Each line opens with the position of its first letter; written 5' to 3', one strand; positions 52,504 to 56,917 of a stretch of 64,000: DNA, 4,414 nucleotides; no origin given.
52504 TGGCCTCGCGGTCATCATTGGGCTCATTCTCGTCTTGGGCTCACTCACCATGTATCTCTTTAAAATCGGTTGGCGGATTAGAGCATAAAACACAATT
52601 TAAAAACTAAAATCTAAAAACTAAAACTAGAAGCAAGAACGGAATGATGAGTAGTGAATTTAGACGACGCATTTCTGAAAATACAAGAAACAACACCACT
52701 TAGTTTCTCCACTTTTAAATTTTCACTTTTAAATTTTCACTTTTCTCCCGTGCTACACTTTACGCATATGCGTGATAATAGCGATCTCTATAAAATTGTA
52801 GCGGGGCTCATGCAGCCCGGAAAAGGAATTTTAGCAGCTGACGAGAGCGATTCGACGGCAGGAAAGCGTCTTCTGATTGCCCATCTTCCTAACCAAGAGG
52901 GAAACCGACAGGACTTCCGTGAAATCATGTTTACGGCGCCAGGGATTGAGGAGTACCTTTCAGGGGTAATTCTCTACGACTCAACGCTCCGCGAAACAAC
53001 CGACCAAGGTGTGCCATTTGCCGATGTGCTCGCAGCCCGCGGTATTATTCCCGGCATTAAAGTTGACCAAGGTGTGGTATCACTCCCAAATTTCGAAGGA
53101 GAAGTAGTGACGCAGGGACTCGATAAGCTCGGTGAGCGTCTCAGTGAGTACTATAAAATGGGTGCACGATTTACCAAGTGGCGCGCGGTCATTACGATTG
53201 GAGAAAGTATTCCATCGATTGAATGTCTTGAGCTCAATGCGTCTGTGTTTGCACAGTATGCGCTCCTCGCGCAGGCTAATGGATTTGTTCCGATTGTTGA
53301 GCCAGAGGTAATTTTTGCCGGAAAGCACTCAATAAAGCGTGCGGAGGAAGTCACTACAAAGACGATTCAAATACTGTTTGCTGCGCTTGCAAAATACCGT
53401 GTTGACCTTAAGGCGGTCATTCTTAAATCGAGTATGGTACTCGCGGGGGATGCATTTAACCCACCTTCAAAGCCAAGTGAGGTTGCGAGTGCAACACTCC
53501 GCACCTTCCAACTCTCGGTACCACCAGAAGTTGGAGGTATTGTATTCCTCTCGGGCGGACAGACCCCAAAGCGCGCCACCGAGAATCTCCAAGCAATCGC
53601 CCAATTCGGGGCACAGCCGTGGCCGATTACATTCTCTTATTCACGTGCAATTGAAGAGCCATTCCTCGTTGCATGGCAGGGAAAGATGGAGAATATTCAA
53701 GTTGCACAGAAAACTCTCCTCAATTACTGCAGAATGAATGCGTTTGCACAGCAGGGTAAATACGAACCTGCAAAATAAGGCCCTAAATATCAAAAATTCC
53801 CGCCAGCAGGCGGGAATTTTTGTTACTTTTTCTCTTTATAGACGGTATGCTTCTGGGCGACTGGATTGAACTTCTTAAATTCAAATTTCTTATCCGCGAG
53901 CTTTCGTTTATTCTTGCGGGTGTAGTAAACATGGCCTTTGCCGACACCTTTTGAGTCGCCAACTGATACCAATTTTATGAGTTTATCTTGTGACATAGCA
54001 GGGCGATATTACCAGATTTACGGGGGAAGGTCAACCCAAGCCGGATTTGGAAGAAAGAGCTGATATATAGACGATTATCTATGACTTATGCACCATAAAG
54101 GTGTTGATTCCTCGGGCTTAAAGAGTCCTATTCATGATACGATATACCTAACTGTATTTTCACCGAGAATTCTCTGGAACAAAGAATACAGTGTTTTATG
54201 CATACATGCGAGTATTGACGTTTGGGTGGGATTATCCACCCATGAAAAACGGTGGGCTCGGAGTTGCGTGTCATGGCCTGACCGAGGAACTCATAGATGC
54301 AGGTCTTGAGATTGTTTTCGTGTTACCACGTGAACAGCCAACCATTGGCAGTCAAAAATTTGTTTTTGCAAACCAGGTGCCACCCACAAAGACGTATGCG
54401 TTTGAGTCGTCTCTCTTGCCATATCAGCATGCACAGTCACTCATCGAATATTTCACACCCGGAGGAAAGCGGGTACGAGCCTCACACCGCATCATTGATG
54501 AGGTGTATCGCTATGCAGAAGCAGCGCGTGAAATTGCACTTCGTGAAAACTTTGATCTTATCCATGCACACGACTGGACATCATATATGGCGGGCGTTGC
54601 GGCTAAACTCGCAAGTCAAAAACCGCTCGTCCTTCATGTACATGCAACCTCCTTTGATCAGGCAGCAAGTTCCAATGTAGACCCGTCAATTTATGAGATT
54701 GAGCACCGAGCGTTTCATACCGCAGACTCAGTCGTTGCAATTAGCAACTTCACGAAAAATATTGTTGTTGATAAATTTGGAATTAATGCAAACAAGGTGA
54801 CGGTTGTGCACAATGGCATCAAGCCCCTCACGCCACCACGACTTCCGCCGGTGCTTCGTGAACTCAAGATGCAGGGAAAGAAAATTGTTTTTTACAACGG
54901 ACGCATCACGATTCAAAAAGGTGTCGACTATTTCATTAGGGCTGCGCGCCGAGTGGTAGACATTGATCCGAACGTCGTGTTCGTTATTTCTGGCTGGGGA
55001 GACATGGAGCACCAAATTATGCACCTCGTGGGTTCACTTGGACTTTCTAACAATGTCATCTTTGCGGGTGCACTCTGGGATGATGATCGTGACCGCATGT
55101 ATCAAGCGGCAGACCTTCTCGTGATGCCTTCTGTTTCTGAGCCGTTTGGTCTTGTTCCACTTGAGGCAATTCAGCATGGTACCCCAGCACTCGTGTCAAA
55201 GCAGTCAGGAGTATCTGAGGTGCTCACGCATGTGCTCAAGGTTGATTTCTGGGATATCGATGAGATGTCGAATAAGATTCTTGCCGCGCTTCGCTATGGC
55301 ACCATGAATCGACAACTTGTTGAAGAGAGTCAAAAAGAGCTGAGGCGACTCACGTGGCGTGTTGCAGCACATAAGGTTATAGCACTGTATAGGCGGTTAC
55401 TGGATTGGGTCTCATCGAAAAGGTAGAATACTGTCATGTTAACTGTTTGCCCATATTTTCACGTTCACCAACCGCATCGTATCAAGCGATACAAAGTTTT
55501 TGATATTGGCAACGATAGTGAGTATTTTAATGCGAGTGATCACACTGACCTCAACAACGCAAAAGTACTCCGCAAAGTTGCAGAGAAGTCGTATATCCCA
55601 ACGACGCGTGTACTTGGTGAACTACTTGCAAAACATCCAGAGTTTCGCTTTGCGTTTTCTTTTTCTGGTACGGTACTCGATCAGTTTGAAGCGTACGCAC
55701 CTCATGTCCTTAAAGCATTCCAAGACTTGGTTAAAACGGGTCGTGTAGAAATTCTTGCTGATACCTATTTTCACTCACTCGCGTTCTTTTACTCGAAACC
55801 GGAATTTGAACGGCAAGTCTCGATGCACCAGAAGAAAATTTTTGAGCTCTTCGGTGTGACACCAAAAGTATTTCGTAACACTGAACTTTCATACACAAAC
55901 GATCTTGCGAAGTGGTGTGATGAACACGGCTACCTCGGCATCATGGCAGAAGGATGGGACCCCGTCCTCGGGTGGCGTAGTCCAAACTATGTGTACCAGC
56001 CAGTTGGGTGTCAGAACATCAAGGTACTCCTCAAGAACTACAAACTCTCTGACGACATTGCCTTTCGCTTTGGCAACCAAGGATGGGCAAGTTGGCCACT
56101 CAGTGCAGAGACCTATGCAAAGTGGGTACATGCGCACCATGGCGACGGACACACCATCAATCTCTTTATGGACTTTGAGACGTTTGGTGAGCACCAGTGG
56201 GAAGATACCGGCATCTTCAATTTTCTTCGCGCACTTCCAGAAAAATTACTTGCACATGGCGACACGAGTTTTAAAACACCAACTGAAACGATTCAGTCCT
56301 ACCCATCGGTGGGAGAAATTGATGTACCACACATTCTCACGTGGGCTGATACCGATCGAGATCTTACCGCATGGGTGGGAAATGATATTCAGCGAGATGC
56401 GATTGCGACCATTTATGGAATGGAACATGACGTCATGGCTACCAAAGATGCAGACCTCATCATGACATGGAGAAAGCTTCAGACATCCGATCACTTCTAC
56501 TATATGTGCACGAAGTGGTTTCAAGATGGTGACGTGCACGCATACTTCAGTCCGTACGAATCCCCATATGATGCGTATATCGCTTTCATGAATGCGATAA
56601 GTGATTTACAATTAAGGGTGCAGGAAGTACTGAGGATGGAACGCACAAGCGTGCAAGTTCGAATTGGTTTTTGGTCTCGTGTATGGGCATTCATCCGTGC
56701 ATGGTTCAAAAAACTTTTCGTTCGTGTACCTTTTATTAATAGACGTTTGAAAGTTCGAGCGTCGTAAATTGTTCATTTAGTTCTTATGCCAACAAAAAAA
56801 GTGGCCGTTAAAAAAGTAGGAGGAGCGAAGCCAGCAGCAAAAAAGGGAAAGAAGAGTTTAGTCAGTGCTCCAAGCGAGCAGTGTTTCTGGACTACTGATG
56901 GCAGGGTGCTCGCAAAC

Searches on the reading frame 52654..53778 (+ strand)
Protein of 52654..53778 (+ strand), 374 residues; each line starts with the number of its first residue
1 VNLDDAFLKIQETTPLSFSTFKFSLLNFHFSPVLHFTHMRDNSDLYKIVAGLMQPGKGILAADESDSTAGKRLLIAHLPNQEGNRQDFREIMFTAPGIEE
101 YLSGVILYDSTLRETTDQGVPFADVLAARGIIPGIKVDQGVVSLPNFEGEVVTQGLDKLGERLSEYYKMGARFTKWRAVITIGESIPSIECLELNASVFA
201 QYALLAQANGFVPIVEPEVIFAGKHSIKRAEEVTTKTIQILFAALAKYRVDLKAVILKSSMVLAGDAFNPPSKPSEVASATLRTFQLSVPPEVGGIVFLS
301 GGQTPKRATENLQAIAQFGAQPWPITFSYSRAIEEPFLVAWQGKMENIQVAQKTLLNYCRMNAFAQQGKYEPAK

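Call 69: search_protein_families(library=pfam, proteins=[window:52654-53778:+], max_evalue=0.00001)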
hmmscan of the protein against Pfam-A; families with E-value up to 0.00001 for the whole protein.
window:52654-53778:+ (374 aa): 1 family
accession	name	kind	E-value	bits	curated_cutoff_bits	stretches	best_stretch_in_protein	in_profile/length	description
PF00274.25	Glycolytic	-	4.9e-114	381.2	22.2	1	45-372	2-331/349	Fructose-bisphosphate aldolase class-I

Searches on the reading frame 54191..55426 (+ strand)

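Call 69: search_protein_families(library=pfam, proteins=[window:54191-55426:+], max_evalue=0.00001)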
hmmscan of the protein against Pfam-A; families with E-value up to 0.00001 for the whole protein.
window:54191-55426:+ (411 aa): 6 families
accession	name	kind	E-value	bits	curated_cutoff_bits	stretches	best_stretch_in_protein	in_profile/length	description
PF00534.26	Glycos_transf_1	-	2.9e-32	112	26.4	1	227-382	12-171/172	Glycosyl transferases group 1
PF13692.12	Glyco_trans_1_4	-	1.2e-24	87.6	27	1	231-367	2-140/142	Glycosyl transferases group 1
PF13439.12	Glyco_transf_4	-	2.3e-24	86.8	28.5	1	21-210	2-166/170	Glycosyltransferase Family 4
PF20706.3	GT4-conflict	-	2.3e-21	76.7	26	1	147-352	109-327/385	Family 4 Glycosyltransferase in conflict systems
PF13579.12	Glyco_trans_4_4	-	1.4e-19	71.4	29.7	1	21-209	1-158/158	Glycosyl transferase 4-like domain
PF08323.17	Glyco_transf_5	-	5.7e-14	52.8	22.7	1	7-178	1-191/239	Starch synthase catalytic domain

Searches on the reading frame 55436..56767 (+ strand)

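Call 69: search_protein_families(library=pfam, proteins=[window:55436-56767:+], max_evalue=0.00001)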
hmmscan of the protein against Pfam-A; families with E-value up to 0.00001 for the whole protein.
window:55436-56767:+ (443 aa): 1 family
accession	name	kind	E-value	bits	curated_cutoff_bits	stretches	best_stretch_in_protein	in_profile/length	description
PF03065.20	Glyco_hydro_57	-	9.8e-68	229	21.2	1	7-298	3-291/291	Glycosyl hydrolase family 57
